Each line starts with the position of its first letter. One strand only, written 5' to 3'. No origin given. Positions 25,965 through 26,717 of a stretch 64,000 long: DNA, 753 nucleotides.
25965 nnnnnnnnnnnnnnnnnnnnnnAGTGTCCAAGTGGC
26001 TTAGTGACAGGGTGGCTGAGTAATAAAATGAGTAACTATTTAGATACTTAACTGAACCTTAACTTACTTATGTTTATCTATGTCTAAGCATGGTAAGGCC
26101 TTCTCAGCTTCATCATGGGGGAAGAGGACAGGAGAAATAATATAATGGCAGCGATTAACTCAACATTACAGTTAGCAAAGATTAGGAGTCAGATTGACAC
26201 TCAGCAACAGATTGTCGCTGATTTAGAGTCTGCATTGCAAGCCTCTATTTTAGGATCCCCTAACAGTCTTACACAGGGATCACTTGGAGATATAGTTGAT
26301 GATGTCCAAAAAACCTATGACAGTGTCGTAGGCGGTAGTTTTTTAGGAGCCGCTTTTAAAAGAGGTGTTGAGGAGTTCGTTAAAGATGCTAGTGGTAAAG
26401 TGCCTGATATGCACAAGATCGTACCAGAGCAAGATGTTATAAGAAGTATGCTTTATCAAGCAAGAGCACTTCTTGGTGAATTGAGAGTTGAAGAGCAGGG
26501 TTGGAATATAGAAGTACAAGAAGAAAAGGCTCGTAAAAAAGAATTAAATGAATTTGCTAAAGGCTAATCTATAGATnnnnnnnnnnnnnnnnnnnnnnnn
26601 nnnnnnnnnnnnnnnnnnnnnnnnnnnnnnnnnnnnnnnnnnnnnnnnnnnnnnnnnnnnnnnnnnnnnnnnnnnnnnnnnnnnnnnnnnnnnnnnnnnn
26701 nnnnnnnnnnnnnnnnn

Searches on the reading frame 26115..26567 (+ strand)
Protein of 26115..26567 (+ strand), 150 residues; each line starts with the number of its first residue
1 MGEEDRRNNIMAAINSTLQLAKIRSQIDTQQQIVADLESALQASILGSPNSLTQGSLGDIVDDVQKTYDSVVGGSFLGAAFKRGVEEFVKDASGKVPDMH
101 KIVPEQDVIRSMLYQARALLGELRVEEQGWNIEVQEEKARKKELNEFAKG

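Call 31: search_protein_families(library=pfam, proteins=[window:26115-26567:+], max_evalue=1)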
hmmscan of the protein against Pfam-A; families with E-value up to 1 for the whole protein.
window:26115-26567:+ (150 aa): 2 families
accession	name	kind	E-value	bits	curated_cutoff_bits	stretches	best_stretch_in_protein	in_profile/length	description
PF08463.15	EcoEI_R_C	-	0.037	14.6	24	1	7-54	8-54/163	EcoEI R protein C-terminal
PF23824.1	DUF7194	-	0.12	12.2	27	1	3-43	160-200/204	Family of unknown function (DUF7194)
